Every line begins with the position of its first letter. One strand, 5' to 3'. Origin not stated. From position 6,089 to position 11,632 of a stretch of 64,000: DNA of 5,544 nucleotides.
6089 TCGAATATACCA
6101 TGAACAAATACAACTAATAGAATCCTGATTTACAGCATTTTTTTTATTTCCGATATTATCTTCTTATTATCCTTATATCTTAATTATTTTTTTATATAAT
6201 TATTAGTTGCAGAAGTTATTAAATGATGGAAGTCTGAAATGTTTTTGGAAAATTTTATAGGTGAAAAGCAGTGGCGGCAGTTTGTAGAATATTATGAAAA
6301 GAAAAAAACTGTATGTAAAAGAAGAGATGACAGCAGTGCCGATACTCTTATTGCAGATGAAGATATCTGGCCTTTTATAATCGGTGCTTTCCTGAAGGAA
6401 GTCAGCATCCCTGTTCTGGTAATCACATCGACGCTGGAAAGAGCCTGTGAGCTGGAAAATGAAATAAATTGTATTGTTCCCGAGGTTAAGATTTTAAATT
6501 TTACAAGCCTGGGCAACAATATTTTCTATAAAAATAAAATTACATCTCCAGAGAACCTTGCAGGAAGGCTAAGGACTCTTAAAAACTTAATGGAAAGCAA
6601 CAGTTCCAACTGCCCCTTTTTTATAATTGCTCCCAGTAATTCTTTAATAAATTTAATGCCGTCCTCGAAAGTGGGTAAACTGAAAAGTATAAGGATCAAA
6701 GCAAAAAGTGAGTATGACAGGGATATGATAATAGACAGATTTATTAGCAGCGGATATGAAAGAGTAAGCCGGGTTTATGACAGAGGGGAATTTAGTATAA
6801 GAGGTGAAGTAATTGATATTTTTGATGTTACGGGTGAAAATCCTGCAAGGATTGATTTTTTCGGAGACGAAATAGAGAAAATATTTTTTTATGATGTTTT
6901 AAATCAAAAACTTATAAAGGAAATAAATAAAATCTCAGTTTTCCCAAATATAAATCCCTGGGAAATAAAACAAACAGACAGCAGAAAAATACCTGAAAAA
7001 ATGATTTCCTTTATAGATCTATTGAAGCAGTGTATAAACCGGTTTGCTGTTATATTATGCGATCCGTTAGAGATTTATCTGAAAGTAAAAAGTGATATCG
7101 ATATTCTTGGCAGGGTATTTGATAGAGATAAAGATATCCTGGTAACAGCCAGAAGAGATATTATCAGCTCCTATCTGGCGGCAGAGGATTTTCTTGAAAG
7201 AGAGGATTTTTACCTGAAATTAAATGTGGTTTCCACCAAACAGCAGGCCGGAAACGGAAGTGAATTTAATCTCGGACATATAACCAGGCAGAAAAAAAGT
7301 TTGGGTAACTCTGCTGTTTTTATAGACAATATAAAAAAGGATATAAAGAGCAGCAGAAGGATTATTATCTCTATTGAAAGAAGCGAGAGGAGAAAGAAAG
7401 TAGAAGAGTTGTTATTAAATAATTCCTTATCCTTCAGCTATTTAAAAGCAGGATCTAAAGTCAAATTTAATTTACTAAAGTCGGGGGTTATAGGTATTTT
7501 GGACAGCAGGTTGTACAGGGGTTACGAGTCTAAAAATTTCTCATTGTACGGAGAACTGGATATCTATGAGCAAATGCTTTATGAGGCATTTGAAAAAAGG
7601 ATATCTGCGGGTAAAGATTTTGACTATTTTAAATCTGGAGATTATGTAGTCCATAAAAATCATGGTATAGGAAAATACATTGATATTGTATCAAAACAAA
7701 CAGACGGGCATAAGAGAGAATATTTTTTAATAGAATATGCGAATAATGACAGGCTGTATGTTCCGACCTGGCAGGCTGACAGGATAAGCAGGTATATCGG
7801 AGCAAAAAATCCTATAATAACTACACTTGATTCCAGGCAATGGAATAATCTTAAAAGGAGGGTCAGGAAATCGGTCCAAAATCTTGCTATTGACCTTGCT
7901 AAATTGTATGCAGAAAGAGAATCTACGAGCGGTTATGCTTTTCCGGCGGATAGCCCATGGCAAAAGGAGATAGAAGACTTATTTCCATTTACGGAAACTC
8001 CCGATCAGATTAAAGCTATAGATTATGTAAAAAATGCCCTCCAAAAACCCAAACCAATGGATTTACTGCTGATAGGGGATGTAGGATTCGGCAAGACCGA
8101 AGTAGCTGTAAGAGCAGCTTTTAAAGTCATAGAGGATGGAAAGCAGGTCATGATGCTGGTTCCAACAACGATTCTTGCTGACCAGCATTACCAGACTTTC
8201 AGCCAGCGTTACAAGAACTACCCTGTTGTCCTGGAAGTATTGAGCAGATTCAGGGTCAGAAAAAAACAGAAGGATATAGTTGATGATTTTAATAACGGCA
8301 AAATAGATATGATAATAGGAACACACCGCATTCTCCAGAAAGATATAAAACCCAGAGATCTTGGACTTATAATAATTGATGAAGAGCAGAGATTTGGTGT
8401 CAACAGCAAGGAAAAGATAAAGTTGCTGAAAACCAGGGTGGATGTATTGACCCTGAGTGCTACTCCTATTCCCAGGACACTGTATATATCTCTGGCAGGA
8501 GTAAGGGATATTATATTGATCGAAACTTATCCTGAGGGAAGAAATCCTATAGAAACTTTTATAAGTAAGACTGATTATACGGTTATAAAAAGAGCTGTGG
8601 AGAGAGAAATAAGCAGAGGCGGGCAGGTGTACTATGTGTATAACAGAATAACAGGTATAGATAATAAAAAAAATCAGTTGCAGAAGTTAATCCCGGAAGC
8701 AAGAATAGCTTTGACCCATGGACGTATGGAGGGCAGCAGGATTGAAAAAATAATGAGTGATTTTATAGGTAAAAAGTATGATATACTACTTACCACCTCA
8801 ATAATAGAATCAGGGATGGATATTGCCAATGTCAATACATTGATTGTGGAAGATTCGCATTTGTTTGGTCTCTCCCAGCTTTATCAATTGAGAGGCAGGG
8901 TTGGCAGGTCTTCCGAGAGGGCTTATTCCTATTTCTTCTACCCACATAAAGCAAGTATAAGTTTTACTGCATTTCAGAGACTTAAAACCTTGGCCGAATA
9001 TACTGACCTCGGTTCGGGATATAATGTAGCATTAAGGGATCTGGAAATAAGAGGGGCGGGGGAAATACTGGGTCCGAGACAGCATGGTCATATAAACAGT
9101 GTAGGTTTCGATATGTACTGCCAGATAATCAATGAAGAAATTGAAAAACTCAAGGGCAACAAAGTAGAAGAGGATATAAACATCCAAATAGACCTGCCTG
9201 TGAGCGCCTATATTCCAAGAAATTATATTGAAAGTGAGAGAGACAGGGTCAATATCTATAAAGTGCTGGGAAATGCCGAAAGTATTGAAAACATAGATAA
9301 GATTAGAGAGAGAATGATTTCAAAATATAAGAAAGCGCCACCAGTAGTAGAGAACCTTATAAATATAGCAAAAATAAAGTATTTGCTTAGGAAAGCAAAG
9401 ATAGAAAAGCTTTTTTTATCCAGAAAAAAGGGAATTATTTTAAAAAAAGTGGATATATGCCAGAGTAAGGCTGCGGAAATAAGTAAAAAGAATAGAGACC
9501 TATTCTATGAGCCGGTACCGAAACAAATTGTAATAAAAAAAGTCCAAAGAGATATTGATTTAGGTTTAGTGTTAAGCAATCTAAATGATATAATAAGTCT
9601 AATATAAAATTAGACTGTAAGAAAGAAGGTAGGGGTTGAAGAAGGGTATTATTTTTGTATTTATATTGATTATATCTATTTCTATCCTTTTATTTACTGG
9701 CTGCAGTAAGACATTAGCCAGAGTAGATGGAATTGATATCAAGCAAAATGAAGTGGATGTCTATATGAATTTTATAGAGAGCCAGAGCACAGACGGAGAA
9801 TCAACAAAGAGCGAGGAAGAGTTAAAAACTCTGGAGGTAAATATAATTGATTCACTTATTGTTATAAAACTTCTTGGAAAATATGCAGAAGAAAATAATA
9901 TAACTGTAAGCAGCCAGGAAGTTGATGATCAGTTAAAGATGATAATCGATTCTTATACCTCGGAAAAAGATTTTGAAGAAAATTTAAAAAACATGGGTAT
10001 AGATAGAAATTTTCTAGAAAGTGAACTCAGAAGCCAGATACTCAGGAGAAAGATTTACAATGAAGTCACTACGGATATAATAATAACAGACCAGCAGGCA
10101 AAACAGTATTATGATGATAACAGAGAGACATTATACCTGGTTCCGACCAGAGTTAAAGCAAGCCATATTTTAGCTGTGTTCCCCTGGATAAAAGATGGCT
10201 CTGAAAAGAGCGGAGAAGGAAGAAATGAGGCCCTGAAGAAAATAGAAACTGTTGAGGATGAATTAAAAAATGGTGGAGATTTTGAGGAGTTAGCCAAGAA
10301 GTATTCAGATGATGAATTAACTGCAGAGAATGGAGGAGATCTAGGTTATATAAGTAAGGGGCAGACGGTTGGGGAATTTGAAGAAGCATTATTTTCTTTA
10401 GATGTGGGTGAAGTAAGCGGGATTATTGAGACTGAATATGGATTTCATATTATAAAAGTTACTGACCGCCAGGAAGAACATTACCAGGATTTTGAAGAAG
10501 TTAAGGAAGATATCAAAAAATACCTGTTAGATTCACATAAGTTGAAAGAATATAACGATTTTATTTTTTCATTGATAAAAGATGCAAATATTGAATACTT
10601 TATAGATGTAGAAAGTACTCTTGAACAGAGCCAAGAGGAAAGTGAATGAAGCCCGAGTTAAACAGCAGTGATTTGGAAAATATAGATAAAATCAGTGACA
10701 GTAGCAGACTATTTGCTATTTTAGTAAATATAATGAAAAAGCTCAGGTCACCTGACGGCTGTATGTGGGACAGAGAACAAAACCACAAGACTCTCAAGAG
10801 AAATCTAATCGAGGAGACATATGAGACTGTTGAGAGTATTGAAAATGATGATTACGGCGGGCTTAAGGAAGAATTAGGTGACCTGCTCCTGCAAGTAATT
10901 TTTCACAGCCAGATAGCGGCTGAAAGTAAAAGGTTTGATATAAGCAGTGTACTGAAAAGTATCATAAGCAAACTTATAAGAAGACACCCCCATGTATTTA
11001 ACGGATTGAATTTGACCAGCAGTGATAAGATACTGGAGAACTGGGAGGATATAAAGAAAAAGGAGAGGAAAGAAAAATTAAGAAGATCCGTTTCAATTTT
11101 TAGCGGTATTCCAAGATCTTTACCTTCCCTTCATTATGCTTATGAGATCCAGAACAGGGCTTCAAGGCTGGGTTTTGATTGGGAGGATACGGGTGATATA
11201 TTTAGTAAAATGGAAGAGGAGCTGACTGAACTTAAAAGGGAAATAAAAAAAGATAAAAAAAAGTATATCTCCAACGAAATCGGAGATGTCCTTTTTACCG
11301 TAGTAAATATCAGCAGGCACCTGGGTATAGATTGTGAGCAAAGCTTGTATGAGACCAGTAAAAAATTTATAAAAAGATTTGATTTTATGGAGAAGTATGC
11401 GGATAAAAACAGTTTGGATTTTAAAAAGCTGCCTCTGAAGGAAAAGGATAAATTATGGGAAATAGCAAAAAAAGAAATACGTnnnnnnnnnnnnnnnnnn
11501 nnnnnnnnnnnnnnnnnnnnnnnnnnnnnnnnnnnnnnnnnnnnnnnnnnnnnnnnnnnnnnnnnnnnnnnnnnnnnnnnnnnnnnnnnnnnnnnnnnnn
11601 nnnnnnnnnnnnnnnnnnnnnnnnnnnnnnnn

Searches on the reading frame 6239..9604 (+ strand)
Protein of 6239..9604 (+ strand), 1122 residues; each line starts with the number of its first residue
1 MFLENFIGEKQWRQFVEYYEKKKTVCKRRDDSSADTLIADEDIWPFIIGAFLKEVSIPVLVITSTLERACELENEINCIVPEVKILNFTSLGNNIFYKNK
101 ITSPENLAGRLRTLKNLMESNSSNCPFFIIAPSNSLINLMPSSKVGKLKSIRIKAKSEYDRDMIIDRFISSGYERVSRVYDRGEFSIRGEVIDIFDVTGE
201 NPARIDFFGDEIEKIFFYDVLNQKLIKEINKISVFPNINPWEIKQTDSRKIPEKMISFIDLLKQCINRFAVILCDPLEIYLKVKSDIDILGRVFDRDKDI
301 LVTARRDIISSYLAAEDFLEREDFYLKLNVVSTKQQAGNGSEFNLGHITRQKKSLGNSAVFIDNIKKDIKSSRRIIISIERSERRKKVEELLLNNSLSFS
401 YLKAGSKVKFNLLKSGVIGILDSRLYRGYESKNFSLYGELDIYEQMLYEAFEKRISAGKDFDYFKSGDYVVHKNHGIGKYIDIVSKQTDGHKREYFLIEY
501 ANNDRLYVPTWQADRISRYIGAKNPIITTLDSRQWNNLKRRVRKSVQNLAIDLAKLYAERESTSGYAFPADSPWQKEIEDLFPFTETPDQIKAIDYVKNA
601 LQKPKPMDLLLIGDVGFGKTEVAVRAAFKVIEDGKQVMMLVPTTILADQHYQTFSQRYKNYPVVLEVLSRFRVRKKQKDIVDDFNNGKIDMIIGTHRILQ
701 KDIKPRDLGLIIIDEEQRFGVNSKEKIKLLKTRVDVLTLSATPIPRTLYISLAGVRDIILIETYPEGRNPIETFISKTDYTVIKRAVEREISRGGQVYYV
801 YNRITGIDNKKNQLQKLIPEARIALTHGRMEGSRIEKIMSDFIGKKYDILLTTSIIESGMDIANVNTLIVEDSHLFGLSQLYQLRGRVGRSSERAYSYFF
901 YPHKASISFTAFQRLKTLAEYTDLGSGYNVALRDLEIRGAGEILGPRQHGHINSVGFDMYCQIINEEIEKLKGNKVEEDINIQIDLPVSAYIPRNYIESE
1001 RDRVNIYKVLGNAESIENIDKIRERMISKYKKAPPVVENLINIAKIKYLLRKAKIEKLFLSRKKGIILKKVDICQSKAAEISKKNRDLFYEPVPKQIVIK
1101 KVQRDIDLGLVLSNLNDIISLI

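Call 45: search_protein_families(library=pfam, proteins=[window:6239-9604:+], max_evalue=0.0001)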
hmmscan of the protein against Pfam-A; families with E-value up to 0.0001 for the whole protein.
window:6239-9604:+ (1122 aa): 6 families
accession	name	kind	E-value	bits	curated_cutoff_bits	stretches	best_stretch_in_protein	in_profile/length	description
PF00270.35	DEAD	-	1.7e-25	90.2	26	1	587-747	1-163/167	DEAD/DEAH box helicase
PF17757.6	UvrB_inter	-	1.9e-22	79.6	22.9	1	151-237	1-88/91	UvrB interaction domain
PF02559.22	CarD_TRCF_RID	-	3e-22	78.9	23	1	464-520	1-57/57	CarD-like/TRCF RID domain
PF00271.37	Helicase_C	-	3.1e-19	69.7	23.5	1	788-891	7-109/110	Helicase conserved C-terminal domain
PF03461.20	TRCF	-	2e-18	67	25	1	986-1067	1-82/95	TRCF domain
PF04851.21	ResIII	-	1.3e-13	51.7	22.5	1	587-743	5-162/164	Type III restriction enzyme, res subunit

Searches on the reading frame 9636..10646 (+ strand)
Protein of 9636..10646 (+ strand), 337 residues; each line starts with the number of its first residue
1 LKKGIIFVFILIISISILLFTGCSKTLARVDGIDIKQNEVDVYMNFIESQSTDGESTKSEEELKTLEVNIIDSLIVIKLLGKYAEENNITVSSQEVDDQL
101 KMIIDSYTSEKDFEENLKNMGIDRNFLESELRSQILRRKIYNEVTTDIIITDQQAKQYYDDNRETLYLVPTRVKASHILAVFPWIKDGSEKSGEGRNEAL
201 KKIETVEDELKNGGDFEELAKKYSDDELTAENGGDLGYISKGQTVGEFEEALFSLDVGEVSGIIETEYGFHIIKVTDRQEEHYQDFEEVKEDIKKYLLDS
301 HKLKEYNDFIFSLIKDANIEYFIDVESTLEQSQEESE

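Call 45: search_protein_families(library=pfam, proteins=[window:9636-10646:+], max_evalue=0.0001)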
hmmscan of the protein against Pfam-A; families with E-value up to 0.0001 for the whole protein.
window:9636-10646:+ (337 aa): 5 families
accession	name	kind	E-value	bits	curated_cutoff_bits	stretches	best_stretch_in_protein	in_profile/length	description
PF13616.12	Rotamase_3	-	2.2e-30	106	22.5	1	169-278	12-115/116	PPIC-type PPIASE domain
PF00639.27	Rotamase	-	8.1e-29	100.9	21.7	1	190-277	9-97/97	PPIC-type PPIASE domain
PF13145.12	Rotamase_2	-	7.2e-16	59.5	27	1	150-291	1-121/121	PPIC-type PPIASE domain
PF13624.11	SurA_N_3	-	3.8e-14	53.3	27.2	1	5-140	21-161/162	SurA-like N-terminal domain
PF13623.11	SurA_N_2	-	1.3e-08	35.3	28.5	1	5-106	19-124/145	SurA-like N-terminal domain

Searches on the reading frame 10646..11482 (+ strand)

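Call 45: search_protein_families(library=pfam, proteins=[window:10646-11482:+], max_evalue=0.0001)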
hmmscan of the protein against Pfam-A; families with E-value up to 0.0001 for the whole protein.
window:10646-11482:+ (279 aa): 3 families
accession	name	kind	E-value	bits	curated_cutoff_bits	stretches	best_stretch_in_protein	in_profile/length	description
PF03819.22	MazG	-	1.3e-40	138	22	2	45-118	1-74/74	MazG nucleotide pyrophosphohydrolase domain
PF01503.22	PRA-PH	-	4e-08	34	21.3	0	183-234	26-79/86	Phosphoribosyl-ATP pyrophosphohydrolase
PF12643.12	MazG-like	-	6.8e-05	23.5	27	0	195-244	21-69/85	MazG-like family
